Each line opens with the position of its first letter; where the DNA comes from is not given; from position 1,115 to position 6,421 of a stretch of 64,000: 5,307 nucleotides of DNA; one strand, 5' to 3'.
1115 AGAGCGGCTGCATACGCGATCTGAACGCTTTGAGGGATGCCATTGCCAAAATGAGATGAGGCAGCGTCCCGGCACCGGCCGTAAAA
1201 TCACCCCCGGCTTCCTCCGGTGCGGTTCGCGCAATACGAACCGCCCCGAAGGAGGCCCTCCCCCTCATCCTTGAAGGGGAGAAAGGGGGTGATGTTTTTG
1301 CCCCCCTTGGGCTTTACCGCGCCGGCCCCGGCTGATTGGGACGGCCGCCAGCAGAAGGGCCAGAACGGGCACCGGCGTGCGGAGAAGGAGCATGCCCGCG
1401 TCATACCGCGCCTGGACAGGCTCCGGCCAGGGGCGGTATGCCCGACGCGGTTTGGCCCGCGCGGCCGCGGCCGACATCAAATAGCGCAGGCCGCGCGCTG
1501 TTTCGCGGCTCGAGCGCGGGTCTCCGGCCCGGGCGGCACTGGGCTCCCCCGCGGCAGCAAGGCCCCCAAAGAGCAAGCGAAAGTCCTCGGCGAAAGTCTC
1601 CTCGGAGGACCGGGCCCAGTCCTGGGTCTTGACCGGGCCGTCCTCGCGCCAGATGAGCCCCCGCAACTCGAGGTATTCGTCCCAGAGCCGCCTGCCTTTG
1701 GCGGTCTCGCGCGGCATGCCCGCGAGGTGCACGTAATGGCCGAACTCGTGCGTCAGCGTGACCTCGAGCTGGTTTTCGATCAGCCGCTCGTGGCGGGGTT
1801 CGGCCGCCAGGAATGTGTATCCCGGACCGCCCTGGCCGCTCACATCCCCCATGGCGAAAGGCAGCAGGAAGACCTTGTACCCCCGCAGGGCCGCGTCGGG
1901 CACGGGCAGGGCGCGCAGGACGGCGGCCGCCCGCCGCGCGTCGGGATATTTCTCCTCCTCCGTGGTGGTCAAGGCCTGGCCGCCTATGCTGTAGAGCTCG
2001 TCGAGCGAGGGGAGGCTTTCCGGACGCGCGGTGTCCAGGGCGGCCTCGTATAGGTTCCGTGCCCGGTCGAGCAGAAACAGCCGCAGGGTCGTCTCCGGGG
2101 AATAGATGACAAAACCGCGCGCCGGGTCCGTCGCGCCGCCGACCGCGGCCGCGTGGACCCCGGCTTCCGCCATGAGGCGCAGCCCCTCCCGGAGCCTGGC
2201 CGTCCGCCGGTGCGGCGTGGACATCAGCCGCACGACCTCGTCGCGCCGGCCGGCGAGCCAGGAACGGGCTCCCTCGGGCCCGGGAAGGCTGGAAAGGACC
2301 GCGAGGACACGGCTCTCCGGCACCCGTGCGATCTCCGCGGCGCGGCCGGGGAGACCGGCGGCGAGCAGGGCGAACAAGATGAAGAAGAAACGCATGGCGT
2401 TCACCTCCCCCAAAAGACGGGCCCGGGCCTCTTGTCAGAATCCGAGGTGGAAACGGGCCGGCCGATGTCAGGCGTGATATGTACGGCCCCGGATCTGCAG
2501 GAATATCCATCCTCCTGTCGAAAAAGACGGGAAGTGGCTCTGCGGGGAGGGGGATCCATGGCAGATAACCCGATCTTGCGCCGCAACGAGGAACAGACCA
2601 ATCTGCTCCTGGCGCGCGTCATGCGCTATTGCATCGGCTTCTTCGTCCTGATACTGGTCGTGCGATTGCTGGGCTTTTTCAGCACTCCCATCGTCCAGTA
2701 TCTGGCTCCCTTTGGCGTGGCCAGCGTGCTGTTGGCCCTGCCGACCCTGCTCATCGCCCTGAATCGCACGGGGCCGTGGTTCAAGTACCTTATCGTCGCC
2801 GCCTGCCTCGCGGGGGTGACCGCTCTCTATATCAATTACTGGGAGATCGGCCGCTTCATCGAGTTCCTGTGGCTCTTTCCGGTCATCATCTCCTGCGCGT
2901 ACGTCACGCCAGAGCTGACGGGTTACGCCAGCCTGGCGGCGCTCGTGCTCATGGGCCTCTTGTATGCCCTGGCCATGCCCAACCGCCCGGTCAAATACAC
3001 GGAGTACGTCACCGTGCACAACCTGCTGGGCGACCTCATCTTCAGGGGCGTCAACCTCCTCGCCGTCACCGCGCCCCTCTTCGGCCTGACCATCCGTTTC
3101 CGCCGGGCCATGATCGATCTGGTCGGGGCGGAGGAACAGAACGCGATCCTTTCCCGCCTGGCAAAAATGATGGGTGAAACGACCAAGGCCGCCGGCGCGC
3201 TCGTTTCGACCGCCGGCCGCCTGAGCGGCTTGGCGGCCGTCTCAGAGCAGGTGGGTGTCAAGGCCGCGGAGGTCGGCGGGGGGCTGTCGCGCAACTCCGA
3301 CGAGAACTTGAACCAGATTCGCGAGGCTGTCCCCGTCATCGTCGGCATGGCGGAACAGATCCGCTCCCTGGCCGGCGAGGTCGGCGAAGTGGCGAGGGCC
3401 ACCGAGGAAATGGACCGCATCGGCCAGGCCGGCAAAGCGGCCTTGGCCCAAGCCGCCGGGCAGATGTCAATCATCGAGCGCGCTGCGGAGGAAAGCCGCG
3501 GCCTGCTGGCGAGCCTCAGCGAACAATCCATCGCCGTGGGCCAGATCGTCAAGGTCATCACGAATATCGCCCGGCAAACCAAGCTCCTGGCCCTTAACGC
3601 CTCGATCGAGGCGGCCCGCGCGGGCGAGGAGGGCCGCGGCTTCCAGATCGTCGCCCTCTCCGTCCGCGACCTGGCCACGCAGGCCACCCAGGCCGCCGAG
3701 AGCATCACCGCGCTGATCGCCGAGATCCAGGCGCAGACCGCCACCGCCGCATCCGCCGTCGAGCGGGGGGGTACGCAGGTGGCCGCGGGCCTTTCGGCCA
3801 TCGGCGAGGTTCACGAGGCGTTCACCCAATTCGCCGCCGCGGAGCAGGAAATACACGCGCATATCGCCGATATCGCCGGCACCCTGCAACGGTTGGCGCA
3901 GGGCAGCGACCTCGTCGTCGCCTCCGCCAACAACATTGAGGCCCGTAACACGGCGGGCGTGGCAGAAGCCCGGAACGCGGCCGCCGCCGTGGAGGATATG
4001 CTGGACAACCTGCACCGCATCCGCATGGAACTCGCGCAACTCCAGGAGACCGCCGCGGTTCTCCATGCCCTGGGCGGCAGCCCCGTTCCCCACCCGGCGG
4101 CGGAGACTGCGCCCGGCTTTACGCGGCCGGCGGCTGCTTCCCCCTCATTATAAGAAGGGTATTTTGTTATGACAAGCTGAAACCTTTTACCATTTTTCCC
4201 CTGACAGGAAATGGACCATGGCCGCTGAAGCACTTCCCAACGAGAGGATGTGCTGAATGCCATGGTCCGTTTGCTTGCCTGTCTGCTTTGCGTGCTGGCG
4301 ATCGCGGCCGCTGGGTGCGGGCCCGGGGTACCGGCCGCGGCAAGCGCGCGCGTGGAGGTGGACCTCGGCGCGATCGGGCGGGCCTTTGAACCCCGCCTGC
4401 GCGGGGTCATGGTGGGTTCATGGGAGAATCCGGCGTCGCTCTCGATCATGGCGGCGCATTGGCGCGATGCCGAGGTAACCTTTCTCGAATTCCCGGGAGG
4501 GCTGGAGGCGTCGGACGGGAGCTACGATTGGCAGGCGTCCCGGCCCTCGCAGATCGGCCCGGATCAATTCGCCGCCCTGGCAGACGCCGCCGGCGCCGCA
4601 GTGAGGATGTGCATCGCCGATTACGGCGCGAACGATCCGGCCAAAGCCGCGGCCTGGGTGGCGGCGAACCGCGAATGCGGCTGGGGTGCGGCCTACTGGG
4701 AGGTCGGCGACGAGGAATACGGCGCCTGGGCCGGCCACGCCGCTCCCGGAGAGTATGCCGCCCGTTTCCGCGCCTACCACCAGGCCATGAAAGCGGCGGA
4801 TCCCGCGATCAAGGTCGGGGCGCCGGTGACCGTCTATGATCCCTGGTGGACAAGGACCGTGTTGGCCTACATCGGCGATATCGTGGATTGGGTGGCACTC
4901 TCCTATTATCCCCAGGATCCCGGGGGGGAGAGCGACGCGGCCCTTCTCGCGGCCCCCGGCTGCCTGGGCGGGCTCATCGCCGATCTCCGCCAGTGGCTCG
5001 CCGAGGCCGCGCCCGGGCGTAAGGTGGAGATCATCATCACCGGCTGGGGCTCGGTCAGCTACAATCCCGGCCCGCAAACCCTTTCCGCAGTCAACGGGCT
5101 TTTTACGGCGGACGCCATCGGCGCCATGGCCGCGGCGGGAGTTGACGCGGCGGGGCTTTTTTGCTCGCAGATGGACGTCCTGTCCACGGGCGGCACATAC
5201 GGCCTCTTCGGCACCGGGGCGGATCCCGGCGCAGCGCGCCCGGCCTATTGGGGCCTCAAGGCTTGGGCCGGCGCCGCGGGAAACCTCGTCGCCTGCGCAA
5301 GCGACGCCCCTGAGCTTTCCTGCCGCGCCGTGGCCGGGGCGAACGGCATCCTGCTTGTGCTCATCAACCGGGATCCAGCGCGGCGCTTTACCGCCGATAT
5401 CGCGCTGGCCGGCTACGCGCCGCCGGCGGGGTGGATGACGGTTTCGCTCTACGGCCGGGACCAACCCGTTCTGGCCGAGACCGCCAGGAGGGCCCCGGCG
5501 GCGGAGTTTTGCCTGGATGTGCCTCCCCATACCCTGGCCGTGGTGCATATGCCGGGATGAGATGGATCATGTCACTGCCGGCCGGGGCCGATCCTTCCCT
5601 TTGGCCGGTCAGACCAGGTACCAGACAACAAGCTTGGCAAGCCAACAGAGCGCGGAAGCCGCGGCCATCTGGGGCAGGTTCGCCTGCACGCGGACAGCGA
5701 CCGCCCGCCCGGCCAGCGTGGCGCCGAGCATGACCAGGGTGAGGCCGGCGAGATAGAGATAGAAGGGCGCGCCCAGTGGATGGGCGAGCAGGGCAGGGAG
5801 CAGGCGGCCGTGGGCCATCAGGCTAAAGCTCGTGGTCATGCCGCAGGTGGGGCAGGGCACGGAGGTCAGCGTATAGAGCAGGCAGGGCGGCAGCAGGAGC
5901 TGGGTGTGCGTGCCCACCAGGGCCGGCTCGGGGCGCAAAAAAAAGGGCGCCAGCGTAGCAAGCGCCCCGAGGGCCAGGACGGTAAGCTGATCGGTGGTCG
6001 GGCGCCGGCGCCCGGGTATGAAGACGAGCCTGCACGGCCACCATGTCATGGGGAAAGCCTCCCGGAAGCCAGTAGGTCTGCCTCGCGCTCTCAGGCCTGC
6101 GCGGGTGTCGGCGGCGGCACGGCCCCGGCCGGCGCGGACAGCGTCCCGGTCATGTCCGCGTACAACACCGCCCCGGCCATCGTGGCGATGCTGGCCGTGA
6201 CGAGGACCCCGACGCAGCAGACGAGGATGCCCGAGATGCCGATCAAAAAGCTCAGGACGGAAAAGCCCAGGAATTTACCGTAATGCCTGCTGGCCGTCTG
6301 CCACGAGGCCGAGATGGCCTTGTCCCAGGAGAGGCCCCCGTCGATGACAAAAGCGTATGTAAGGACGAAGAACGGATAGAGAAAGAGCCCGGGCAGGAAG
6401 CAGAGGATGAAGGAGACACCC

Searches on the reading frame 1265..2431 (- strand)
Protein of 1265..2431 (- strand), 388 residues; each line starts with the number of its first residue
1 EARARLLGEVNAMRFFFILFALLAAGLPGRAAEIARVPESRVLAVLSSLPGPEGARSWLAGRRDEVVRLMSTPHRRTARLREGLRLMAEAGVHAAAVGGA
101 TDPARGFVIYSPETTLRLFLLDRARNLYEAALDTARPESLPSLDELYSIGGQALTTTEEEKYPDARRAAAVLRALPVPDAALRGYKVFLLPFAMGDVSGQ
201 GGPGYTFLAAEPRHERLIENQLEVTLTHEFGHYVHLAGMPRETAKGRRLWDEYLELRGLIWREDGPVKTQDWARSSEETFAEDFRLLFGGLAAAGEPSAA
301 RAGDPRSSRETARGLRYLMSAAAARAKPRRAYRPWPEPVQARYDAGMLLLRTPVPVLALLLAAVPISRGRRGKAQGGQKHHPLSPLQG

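Call 15: search_protein_families(library=pfam, proteins=[window:1265-2431:-], max_evalue=0.0001)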
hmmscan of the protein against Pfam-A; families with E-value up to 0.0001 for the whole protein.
window:1265-2431:- (388 aa): 0 families

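Call 80: search_protein_families(library=ncbifam, proteins=[window:1265-2395:-], max_evalue=0.01)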
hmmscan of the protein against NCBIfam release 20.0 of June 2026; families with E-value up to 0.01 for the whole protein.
window:1265-2395:- (376 aa): 0 families

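Call 99: find_encoding_contigs(protein=window:1265-2395:-, flank=10000, max_places=3)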
Protein window:1265-2395:- (376 aa): 1 contig read that carries it; 1 place shown.
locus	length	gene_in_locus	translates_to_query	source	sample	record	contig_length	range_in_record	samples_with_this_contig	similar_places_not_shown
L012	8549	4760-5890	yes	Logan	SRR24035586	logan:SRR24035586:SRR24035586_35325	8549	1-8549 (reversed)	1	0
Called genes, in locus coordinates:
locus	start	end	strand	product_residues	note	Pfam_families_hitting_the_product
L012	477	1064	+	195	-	-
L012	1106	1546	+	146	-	PF10825:DUF2752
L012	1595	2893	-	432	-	PF22848:ASD1_dom (faint)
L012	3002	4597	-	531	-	PF00015:MCPsignal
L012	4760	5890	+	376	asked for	-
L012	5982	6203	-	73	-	-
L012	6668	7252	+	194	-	-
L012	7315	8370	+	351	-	PF00072:Response_reg, PF01339:CheB_methylest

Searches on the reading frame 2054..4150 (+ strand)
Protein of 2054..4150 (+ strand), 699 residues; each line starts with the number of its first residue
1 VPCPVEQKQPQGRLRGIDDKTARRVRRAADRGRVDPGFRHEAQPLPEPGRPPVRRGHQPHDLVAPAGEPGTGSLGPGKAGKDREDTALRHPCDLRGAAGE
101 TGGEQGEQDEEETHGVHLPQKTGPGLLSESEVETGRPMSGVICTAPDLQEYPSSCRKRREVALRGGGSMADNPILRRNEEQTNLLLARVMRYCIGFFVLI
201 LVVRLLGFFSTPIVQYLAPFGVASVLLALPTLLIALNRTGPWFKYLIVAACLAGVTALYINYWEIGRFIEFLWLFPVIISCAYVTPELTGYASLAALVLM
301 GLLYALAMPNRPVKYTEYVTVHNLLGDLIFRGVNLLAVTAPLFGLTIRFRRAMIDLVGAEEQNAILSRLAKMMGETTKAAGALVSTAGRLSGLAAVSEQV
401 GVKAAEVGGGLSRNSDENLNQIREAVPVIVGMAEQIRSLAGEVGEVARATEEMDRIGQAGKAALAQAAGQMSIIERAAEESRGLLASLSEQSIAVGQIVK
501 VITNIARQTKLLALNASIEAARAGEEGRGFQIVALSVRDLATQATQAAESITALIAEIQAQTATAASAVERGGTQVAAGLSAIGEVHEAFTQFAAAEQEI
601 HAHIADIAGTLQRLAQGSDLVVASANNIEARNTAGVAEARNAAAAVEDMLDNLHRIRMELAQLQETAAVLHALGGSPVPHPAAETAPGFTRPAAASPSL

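Call 15: search_protein_families(library=pfam, proteins=[window:2054-4150:+], max_evalue=0.0001)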
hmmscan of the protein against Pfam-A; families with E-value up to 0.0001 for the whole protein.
window:2054-4150:+ (699 aa): 1 family
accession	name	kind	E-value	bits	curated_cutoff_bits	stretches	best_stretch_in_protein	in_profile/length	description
PF00015.26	MCPsignal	-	1.7e-33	116.3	34.6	1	465-629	19-169/172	Methyl-accepting chemotaxis protein (MCP) signalling domain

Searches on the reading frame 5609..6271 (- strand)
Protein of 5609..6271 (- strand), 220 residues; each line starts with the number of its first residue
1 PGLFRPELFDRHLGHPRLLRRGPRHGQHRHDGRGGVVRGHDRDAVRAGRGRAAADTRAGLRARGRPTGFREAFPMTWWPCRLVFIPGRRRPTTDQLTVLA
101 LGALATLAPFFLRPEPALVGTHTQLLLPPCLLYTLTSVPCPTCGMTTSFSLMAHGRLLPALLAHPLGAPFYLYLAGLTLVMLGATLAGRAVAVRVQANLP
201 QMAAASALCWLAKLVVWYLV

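Call 15: search_protein_families(library=pfam, proteins=[window:5609-6271:-], max_evalue=0.0001)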
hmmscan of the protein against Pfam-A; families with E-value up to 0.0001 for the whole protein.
window:5609-6271:- (220 aa): 1 family
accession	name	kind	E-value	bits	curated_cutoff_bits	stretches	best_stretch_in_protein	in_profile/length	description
PF10825.13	DUF2752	-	4.5e-12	46.3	27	1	130-176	1-47/49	Protein of unknown function (DUF2752)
